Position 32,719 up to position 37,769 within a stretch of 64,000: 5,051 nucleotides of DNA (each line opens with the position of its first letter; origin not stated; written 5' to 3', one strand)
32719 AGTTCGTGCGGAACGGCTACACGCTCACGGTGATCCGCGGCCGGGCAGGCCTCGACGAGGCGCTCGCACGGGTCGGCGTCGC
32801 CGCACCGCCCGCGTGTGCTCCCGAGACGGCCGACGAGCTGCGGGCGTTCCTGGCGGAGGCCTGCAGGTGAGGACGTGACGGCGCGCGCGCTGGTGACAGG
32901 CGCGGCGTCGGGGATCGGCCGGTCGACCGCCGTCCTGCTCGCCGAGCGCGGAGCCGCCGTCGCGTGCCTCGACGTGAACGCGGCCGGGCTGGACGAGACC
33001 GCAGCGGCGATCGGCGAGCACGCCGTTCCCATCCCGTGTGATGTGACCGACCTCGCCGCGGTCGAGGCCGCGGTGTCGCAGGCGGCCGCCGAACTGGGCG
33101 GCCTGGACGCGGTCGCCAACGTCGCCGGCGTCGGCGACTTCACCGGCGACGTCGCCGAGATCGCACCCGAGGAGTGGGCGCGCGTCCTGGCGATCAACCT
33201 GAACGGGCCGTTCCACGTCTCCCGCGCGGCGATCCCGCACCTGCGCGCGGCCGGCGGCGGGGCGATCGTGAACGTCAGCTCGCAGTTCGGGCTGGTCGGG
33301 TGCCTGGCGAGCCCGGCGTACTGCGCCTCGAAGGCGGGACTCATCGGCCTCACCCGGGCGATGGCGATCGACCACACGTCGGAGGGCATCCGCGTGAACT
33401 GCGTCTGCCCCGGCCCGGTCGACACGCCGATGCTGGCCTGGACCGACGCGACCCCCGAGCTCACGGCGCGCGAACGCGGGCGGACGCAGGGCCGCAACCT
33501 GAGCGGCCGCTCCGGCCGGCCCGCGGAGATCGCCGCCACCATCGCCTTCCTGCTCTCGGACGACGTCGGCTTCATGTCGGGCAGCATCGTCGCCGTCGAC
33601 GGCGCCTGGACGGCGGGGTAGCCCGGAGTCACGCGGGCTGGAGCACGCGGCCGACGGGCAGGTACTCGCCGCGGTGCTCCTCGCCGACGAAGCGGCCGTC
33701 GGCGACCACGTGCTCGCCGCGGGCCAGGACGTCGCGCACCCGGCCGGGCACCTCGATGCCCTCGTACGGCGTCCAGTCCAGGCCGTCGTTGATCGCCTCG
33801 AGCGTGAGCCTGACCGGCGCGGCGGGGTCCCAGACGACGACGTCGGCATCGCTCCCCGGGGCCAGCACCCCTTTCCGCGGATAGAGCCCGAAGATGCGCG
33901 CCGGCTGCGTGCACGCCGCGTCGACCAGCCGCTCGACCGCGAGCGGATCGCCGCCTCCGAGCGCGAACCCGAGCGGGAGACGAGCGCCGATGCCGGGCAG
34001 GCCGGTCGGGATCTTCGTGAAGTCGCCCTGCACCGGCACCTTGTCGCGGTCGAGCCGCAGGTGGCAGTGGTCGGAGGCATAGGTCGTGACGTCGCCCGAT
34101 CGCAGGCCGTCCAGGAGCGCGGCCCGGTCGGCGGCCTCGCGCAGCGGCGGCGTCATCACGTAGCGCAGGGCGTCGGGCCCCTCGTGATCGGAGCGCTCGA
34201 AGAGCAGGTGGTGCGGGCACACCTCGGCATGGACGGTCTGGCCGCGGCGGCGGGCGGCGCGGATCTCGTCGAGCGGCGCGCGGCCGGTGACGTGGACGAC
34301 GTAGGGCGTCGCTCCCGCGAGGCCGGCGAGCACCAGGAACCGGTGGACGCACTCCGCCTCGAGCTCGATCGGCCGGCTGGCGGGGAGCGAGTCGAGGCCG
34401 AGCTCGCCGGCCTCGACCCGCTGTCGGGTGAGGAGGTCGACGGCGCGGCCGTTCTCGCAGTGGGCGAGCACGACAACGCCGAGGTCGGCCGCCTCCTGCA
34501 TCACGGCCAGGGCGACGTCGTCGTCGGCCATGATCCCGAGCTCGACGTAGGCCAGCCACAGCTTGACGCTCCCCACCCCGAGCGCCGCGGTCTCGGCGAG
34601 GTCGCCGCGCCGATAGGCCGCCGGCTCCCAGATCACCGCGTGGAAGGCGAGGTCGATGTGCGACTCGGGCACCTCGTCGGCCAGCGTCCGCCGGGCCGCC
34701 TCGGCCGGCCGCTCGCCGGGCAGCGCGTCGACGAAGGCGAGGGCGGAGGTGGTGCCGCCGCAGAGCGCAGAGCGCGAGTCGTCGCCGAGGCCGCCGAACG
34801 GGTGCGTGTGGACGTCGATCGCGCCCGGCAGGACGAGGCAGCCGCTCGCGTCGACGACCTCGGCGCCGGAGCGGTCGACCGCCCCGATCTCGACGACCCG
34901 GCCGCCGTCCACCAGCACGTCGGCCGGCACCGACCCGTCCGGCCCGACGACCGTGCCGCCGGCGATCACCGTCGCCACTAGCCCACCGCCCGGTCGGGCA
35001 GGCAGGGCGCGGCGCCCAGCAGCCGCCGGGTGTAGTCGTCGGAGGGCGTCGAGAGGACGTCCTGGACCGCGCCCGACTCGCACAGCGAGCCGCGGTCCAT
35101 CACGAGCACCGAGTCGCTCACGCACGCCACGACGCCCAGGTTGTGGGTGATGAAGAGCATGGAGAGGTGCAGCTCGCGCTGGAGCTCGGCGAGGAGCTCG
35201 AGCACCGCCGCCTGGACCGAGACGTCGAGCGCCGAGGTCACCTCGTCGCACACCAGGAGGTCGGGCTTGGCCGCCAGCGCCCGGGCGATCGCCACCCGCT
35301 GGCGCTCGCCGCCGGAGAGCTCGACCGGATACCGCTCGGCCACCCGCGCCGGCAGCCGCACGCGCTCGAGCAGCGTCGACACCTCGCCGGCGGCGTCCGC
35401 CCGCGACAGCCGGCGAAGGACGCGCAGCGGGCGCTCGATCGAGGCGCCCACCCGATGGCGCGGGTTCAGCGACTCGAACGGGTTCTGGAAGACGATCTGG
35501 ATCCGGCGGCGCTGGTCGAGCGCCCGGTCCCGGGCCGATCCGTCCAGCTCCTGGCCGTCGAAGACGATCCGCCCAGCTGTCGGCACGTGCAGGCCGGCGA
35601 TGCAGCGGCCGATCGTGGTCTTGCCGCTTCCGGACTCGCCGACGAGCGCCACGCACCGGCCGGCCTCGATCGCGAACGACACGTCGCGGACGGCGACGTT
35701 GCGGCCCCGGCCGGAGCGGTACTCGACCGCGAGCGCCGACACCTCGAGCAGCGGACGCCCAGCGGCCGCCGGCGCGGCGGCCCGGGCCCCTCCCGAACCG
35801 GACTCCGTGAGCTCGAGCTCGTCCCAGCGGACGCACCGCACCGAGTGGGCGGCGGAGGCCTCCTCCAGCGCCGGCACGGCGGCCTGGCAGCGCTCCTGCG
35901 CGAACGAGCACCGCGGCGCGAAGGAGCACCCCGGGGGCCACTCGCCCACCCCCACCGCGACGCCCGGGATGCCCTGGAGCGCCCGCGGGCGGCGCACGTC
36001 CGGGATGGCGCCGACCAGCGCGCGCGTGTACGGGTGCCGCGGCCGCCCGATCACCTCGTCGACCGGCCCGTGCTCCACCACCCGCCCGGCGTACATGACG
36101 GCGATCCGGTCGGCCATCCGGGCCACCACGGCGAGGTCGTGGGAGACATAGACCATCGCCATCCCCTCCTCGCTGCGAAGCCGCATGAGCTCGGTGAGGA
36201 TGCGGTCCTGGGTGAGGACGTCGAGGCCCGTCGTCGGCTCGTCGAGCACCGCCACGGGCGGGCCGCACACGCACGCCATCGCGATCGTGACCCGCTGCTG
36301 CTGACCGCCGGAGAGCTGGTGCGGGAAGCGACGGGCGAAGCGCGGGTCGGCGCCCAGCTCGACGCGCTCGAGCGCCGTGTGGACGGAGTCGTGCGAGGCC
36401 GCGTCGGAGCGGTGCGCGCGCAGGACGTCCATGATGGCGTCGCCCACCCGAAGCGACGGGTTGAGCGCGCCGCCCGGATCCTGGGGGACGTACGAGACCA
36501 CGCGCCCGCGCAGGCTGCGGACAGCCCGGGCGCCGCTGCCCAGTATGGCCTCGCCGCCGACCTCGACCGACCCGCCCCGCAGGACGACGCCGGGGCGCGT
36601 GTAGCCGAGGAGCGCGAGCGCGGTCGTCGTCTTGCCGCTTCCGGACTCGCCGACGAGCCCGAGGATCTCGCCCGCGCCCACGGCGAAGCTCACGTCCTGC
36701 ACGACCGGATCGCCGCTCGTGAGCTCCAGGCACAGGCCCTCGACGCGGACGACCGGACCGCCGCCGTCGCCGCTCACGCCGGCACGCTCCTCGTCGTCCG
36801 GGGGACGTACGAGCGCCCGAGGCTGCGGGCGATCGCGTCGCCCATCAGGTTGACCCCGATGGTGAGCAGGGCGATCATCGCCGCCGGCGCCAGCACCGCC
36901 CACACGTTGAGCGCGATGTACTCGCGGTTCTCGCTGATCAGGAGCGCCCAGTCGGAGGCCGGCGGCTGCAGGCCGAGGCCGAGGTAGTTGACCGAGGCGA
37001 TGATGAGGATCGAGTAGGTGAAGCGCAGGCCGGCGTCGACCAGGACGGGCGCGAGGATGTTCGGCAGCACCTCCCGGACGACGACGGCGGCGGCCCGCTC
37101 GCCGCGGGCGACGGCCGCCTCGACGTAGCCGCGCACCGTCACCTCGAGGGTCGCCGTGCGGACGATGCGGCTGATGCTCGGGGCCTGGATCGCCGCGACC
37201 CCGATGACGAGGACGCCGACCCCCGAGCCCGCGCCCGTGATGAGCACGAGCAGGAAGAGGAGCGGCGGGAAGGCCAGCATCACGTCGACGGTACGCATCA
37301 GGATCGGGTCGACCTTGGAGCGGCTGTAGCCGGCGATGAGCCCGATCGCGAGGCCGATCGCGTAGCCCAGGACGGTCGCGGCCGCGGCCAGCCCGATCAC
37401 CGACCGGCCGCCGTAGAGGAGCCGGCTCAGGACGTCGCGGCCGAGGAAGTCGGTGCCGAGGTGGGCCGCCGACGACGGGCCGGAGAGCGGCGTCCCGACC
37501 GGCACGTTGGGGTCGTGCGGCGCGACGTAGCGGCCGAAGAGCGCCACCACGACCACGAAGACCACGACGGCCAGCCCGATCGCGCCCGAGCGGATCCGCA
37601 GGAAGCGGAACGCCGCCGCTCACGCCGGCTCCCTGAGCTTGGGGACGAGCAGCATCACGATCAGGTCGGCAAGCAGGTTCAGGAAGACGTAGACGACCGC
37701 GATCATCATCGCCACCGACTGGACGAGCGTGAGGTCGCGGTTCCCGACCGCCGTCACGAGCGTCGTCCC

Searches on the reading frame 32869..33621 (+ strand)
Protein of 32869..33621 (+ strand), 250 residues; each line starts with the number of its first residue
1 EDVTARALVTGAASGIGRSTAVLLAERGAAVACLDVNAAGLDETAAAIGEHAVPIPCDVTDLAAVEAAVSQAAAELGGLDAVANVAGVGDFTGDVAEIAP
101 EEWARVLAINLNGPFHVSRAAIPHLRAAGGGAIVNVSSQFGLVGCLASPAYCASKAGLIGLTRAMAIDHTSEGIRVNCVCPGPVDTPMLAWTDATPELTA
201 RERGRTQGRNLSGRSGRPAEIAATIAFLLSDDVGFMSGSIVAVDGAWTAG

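Call 27: search_protein_families(library=pfam, proteins=[window:32869-33621:+], max_evalue=0.001)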
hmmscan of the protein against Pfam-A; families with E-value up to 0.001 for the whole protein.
window:32869-33621:+ (250 aa): 5 families
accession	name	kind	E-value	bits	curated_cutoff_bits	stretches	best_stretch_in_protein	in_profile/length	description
PF13561.12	adh_short_C2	-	1.1e-61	208.9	27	1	11-245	1-233/236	Enoyl-(Acyl carrier protein) reductase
PF00106.31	adh_short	-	6.3e-57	192.7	26.6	1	7-190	3-188/195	short chain dehydrogenase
PF08659.16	KR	-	2e-11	44.5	22.6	1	7-161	3-159/180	KR domain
PF23441.1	SDR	-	7.9e-07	29.2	27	1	54-231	65-241/258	SDR-like rossmann domain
PF01370.27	Epimerase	-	0.00072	19.5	20.9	1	7-91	1-77/240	NAD dependent epimerase/dehydratase family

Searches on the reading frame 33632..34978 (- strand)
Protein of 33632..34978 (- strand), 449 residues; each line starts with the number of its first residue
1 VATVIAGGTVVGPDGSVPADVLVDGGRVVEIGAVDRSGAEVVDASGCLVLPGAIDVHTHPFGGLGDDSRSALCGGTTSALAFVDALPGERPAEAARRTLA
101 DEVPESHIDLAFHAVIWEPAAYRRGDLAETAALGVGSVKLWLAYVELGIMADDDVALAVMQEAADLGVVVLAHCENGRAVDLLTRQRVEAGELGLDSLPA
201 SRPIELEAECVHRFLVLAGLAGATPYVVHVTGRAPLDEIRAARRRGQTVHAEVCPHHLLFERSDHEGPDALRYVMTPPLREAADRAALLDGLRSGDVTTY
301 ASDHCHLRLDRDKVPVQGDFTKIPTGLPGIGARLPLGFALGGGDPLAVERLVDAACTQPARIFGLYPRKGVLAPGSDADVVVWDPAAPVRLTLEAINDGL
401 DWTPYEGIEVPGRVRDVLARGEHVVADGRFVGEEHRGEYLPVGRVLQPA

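Call 27: search_protein_families(library=pfam, proteins=[window:33632-34978:-], max_evalue=0.001)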
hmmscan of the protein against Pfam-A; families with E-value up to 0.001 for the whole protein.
window:33632-34978:- (449 aa): 2 families
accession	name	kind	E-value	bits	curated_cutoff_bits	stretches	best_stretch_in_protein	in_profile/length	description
PF01979.26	Amidohydro_1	-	2.3e-16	60.4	25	1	48-422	1-343/345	Amidohydrolase family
PF07969.17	Amidohydro_3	-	1.5e-12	48.2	29.7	2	344-429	405-469/472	Amidohydrolase family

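Call 31: search_protein_families(library=ncbifam, proteins=[window:33632-34978:-], max_evalue=0.001)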
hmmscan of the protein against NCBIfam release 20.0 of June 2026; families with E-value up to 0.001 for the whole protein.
window:33632-34978:- (449 aa): 58 families (the best 25 are shown)
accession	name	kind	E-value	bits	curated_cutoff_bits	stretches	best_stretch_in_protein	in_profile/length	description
TIGR02033.1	D-hydantoinase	equivalog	4.1e-101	339.2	393.25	1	4-440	2-452/454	dihydropyrimidinase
NF009941.0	PRK13404.1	subfamily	2.8e-92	309.9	647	1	3-443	6-462/478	dihydropyrimidinase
TIGR03178.1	allantoinase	equivalog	5.5e-62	210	357.85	1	4-440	3-439/441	allantoinase AllB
NF004839.0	PRK06189.1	equivalog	3e-56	191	631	1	3-439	5-444/451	allantoinase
NF002668.0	PRK02382.1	equivalog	7e-52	176.6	452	1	14-440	10-426/436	dihydroorotase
TIGR00857.1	pyrC_multi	subfamily_domain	2.1e-49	168.6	279.05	1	17-427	4-411/412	dihydroorotase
NF006559.0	PRK09060.1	equivalog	2e-47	161.5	482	1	3-438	7-434/444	dihydroorotase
NF058539.1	ergo_uti2_ErtD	equivalog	1.5e-41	142.7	650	1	5-440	5-445/449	hydantoin-5-propionate amidohydrolase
NF005960.0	PRK08044.1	equivalog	1.4e-39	136.1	688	1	3-440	5-448/453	allantoinase AllB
NF006836.0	PRK09357.1-1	equivalog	2.2e-39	135.4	538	1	9-430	10-429/432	dihydroorotase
NF006837.0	PRK09357.1-2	equivalog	5.2e-39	134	575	1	1-425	1-422/428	dihydroorotase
NF058538.1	ergo_util_ErtD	equivalog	7.1e-39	133.9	600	1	5-440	4-444/446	hydantoin-5-propionate amidohydrolase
NF006844.0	PRK09357.2-5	equivalog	2.8e-37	128.8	701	1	4-426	5-421/422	dihydroorotase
NF006688.0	PRK09236.1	equivalog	2.4e-36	125.5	535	1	3-439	4-439/444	dihydroorotase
NF005751.0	PRK07575.1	equivalog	7.1e-34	117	529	1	3-439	5-433/440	dihydroorotase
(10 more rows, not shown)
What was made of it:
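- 32869..34978 (.): Downstream of partner A: an SDR gene (about 32869-33621, +), then a convergent dihydropyrimidinase/hydantoinase-like amidohydrolase (33629-34978, -). An Opp/Dpp-type ABC transporter follows at 34978-40188 (-). calls 27, 31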

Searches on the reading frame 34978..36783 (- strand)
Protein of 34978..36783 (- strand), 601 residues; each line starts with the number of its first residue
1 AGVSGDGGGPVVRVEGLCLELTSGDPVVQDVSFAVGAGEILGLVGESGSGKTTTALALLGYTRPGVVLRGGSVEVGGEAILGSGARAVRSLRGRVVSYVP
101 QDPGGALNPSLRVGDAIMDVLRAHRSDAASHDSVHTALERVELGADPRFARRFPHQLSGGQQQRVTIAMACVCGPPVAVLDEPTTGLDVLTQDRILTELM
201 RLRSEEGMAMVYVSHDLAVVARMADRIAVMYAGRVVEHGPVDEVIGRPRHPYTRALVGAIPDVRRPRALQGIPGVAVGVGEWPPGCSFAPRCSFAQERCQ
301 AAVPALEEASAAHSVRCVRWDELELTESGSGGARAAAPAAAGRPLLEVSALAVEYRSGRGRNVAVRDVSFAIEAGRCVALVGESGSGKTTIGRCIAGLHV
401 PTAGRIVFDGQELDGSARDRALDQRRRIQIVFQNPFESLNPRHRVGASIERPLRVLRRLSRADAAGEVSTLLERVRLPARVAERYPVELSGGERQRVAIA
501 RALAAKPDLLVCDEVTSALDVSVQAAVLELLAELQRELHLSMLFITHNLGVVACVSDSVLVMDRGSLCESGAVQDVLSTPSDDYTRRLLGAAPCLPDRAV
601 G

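Call 27: search_protein_families(library=pfam, proteins=[window:34978-36783:-], max_evalue=0.001)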
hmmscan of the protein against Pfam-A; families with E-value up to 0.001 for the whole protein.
window:34978-36783:- (601 aa): 10 families
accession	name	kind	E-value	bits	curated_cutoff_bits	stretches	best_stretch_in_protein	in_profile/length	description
PF00005.33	ABC_tran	-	1.3e-61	207.6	25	2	366-517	2-137/137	ABC transporter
PF08352.17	oligo_HPY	-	9.2e-21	74.5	27.1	1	236-299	1-65/65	Oligopeptide/dipeptide transporter, C-terminal region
PF13304.12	AAA_21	-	1.1e-12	49.1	27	0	155-220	236-303/304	AAA domain, putative AbiEii toxin, Type IV TA system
PF13191.12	AAA_16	-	2.4e-09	38.3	32.6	1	374-541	23-165/167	AAA ATPase domain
PF02463.25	SMC_N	-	1.2e-08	35.1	40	1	376-553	25-203/220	RecF/RecN/SMC N terminal domain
PF13401.12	AAA_22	-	4.5e-07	30.7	27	0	375-545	5-121/130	AAA domain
PF20720.3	nSTAND3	-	7.2e-06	26.2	27.2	0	365-396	7-38/155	Novel STAND NTPase 3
PF13555.12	AAA_29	-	0.00011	22.3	27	0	371-391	18-38/61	P-loop containing region of AAA domain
PF00004.35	AAA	-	0.00026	21.9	21.2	0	379-398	2-21/131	ATPase family associated with various cellular activities (AAA)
PF05621.17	TniB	-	0.00056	19.8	22.4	0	436-545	55-160/189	Bacterial TniB protein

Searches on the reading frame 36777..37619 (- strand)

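Call 27: search_protein_families(library=pfam, proteins=[window:36777-37619:-], max_evalue=0.001)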
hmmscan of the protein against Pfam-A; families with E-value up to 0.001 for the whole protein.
window:36777-37619:- (281 aa): 2 families
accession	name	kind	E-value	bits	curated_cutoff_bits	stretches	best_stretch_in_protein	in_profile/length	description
PF00528.27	BPD_transp_1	-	1.6e-24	87.1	26.4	1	89-267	1-182/184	Binding-protein-dependent transport system inner membrane component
PF12911.12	OppC_N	-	5.5e-06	26.6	23.9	1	4-38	8-42/53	N-terminal TM domain of oligopeptide transport permease C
